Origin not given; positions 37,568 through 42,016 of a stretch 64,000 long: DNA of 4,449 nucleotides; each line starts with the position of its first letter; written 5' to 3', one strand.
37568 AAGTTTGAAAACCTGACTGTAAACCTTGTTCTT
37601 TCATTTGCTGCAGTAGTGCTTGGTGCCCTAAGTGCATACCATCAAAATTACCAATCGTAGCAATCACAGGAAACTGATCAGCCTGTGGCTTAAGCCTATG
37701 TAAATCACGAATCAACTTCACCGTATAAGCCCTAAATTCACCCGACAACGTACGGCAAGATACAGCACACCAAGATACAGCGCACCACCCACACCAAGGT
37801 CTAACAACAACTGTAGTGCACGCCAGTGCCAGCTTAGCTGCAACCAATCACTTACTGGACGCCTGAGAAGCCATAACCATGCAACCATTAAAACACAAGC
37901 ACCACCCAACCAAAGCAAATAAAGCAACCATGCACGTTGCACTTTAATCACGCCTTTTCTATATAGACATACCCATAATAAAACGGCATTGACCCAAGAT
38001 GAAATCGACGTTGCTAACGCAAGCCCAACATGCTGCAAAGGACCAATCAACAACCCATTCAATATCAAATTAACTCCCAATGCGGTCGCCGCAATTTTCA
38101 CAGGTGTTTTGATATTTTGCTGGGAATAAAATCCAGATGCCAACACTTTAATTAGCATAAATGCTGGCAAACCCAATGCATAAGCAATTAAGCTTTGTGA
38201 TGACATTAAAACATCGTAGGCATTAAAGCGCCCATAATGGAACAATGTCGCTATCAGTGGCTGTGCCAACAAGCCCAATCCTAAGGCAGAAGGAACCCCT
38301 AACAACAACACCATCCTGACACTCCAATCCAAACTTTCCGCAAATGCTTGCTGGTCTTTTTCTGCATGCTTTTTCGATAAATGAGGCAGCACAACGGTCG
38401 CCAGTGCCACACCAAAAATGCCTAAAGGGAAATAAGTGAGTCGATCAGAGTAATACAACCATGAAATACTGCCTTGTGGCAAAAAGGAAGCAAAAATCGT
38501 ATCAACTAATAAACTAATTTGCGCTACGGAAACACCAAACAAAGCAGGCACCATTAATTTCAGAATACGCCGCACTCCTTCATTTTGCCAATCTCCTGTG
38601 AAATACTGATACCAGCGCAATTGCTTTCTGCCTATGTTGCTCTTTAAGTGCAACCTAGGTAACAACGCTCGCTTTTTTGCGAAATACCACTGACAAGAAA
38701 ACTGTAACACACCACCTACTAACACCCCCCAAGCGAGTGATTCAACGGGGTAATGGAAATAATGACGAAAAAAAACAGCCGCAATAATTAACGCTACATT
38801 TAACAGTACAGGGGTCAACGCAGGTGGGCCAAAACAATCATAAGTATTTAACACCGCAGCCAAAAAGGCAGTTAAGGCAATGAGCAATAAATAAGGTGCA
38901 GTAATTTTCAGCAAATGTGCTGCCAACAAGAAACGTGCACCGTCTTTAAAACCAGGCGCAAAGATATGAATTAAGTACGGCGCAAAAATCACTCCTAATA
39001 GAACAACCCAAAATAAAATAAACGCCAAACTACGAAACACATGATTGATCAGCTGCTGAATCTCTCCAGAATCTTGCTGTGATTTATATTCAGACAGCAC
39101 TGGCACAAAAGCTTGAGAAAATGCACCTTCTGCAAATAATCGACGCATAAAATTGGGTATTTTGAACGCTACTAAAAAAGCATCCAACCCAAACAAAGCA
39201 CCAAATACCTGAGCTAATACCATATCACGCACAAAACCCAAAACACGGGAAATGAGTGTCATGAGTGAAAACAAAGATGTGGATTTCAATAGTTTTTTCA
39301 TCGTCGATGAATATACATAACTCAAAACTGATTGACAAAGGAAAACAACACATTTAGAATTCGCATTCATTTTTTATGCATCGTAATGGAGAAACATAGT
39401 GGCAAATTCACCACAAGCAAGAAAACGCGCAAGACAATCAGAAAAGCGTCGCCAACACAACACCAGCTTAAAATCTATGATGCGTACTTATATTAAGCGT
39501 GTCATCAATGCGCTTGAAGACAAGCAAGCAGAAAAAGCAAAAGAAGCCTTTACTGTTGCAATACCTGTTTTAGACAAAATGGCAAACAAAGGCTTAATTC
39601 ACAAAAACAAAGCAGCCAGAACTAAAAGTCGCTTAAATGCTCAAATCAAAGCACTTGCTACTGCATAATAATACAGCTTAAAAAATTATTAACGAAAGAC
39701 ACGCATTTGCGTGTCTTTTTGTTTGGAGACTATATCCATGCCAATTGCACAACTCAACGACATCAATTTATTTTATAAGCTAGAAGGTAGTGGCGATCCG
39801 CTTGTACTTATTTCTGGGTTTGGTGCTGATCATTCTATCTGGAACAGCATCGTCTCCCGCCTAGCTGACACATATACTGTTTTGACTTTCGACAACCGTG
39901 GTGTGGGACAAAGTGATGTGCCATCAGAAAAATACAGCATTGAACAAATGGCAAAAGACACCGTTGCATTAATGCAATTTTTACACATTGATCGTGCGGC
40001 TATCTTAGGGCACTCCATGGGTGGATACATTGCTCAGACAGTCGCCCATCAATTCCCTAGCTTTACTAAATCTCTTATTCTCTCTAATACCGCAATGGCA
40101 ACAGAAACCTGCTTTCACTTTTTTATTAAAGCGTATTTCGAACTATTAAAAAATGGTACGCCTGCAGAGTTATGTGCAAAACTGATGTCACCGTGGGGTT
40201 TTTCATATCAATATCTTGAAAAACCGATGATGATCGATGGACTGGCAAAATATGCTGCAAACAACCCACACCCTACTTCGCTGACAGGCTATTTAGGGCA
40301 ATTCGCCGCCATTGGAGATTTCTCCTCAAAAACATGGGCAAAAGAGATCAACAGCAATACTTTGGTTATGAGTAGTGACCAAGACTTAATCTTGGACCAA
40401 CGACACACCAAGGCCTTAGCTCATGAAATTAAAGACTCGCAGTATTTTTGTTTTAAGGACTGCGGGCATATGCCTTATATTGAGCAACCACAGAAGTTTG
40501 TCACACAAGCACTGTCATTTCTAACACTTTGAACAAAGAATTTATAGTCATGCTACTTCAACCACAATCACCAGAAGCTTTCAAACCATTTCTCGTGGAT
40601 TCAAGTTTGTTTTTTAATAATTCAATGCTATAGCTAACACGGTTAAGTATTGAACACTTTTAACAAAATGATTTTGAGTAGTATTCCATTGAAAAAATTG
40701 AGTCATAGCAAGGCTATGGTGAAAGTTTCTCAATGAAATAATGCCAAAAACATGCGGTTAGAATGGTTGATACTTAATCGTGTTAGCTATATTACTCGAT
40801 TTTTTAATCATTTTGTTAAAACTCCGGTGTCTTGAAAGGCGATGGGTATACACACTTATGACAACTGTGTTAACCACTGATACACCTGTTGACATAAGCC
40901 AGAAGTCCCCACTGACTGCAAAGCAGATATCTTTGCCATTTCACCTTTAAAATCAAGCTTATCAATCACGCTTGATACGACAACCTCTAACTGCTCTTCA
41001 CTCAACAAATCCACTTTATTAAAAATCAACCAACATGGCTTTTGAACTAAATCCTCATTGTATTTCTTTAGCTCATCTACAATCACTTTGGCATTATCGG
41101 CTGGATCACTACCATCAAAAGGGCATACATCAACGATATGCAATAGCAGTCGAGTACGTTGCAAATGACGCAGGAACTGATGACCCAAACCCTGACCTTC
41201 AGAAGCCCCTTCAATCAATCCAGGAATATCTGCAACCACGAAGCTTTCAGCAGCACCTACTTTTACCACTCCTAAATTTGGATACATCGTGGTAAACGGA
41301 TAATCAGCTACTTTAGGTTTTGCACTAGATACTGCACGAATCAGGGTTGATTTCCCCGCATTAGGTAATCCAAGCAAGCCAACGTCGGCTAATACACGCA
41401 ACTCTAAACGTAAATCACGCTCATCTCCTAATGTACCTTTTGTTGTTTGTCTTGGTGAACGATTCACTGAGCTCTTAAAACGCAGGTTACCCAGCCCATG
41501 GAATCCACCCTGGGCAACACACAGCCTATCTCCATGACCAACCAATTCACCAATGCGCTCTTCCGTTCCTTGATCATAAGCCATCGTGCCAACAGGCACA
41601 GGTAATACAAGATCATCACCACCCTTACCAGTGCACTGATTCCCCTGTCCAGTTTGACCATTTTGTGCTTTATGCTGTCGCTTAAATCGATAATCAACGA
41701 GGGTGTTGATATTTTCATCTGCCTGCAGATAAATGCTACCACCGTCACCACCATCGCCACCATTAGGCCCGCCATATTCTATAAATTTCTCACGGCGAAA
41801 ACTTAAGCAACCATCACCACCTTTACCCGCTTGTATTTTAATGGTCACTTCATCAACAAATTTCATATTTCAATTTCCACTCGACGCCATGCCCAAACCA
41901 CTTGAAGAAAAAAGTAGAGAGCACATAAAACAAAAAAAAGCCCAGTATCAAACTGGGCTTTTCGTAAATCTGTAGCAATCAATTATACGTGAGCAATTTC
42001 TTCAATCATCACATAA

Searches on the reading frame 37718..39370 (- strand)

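Call 39: search_protein_families(library=ncbifam, proteins=[window:37718-39370:-], max_evalue=1e-10)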
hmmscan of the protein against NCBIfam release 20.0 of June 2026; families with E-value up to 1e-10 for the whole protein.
window:37718-39370:- (550 aa): 3 families
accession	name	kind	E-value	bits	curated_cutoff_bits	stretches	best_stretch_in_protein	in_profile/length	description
TIGR01695.1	murJ_mviN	equivalog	5.1e-139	464.3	235.55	1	26-540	1-493/506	murein biosynthesis integral membrane protein MurJ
TIGR00797.1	matE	subfamily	4.3e-15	55.5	147.4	1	275-481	1-202/396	MATE family efflux transporter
TIGR02900.1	spore_V_B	equivalog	1.4e-11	43.8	372.3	0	28-222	2-192/488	stage V sporulation protein B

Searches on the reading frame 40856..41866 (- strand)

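Call 102: search_protein_families(library=pfam, proteins=[window:40856-41866:-], max_evalue=0.0001)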
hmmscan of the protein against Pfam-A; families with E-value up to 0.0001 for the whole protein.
window:40856-41866:- (336 aa): 3 families
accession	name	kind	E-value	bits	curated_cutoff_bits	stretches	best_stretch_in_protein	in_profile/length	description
PF01018.28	GTP1_OBG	-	1.5e-57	194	27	1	4-158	1-155/155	GTP1/OBG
PF01926.29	MMR_HSR1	-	1e-25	90.5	21.9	1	161-284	1-113/113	50S ribosome-binding GTPase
PF02421.24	FeoB_N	-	1.4e-09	38.1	27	1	162-324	3-152/156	Ferrous iron transport protein B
